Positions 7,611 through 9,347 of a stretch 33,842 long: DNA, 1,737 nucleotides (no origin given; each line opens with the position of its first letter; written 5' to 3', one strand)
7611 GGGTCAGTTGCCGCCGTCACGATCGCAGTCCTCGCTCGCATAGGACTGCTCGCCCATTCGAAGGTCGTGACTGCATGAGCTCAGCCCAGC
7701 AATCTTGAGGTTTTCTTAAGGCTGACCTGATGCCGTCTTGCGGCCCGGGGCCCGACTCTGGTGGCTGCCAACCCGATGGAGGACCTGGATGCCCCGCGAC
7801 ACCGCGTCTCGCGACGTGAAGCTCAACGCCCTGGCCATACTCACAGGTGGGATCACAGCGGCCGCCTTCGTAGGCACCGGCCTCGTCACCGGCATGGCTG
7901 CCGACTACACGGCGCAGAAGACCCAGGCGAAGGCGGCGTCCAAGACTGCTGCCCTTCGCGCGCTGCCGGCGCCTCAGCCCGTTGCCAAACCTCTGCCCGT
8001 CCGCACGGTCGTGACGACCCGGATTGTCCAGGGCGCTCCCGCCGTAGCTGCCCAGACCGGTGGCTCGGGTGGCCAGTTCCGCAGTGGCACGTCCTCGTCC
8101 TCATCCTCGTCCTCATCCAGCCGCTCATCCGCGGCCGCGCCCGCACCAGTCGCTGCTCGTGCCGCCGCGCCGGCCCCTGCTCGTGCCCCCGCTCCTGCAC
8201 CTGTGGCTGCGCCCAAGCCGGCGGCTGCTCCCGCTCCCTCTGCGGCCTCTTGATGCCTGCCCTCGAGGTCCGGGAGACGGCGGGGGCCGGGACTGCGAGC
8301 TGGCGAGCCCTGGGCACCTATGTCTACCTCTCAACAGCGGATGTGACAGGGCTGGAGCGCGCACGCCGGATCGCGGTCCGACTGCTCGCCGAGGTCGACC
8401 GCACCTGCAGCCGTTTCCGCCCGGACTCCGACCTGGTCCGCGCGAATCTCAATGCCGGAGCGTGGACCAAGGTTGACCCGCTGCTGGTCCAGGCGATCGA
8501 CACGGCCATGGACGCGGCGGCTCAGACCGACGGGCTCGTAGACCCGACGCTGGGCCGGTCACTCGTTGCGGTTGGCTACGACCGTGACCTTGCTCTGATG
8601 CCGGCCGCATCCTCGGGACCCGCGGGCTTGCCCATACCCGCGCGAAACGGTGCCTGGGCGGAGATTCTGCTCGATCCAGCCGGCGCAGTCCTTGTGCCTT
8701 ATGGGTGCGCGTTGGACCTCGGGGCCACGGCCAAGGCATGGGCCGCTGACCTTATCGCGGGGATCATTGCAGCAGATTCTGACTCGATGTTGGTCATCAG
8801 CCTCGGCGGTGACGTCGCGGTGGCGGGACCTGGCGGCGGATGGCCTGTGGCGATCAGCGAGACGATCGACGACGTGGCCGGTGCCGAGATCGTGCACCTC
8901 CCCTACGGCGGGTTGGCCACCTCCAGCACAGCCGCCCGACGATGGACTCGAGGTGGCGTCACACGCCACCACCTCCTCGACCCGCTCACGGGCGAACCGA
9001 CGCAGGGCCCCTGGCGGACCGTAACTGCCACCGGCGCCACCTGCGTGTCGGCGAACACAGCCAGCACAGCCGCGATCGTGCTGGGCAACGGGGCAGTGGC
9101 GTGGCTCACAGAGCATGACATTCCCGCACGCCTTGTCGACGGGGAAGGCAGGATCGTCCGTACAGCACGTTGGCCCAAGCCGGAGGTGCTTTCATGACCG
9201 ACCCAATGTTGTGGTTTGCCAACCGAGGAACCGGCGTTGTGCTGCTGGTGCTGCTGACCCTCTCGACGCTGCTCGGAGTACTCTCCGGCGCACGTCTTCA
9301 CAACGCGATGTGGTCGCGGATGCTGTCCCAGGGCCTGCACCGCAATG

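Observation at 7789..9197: ApbE with no signal peptide and no recognisable substrate, abutting a membrane-anchor-plus-linker ORF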

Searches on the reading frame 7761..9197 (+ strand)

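Call 5: search_protein_families(library=pfam, proteins=[window:7761-9197:+], max_evalue=0.1)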
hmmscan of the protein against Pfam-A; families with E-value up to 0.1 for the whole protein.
window:7761-9197:+ (478 aa): 1 family
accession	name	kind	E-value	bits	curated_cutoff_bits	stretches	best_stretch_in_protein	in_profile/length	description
PF02424.20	ApbE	-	1.1e-42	146.8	25.6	1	185-452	2-258/266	ApbE family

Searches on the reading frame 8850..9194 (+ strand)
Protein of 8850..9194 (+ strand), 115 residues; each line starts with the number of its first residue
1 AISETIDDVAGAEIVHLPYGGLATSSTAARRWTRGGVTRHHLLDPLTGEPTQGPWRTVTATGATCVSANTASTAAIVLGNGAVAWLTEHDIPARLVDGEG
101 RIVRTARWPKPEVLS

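Call 60: search_solved_structures(query=window:8850-9194:+, max_evalue=0.01, show_alignments=5)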
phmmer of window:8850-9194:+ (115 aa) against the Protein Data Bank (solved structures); distinct sequences matched with E-value up to 0.01: 12.
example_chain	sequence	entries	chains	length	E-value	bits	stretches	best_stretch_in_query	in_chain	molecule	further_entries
1vrm_A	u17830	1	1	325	1.2e-07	35.3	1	13-79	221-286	hypothetical protein TM1553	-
5mgy_H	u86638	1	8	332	0.00011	25.7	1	10-101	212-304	FAD:protein FMN transferase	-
6nxi_A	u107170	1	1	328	0.00012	25.6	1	6-93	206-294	FAD:protein FMN transferase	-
4ifu_A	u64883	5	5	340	0.00015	25.3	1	21-81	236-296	FAD:protein FMN transferase | Thiamine biosynthesis lipoprotein ApbE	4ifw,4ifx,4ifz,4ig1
4xdt_A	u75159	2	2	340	0.00015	25.3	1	21-81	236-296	FAD:protein FMN transferase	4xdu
7mgt_A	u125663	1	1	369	0.00019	25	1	21-81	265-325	FAD:protein FMN transferase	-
4xdr_A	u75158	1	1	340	0.00038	24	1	21-81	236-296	FAD:protein FMN transferase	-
6nxj_A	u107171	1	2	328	0.0031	21.1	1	6-93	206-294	FAD:protein FMN transferase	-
4xgx_A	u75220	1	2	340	0.0043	20.6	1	13-105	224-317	FAD:protein FMN transferase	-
2o18_A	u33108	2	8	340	0.0043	20.6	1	13-105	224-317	Thiamine biosynthesis lipoprotein apbE | FAD:protein FMN transferase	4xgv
4xgw_A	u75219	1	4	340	0.0044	20.6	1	13-105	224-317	FAD:protein FMN transferase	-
3pnd_A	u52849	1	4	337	0.0083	19.7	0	12-86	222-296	Thiamine biosynthesis lipoprotein ApbE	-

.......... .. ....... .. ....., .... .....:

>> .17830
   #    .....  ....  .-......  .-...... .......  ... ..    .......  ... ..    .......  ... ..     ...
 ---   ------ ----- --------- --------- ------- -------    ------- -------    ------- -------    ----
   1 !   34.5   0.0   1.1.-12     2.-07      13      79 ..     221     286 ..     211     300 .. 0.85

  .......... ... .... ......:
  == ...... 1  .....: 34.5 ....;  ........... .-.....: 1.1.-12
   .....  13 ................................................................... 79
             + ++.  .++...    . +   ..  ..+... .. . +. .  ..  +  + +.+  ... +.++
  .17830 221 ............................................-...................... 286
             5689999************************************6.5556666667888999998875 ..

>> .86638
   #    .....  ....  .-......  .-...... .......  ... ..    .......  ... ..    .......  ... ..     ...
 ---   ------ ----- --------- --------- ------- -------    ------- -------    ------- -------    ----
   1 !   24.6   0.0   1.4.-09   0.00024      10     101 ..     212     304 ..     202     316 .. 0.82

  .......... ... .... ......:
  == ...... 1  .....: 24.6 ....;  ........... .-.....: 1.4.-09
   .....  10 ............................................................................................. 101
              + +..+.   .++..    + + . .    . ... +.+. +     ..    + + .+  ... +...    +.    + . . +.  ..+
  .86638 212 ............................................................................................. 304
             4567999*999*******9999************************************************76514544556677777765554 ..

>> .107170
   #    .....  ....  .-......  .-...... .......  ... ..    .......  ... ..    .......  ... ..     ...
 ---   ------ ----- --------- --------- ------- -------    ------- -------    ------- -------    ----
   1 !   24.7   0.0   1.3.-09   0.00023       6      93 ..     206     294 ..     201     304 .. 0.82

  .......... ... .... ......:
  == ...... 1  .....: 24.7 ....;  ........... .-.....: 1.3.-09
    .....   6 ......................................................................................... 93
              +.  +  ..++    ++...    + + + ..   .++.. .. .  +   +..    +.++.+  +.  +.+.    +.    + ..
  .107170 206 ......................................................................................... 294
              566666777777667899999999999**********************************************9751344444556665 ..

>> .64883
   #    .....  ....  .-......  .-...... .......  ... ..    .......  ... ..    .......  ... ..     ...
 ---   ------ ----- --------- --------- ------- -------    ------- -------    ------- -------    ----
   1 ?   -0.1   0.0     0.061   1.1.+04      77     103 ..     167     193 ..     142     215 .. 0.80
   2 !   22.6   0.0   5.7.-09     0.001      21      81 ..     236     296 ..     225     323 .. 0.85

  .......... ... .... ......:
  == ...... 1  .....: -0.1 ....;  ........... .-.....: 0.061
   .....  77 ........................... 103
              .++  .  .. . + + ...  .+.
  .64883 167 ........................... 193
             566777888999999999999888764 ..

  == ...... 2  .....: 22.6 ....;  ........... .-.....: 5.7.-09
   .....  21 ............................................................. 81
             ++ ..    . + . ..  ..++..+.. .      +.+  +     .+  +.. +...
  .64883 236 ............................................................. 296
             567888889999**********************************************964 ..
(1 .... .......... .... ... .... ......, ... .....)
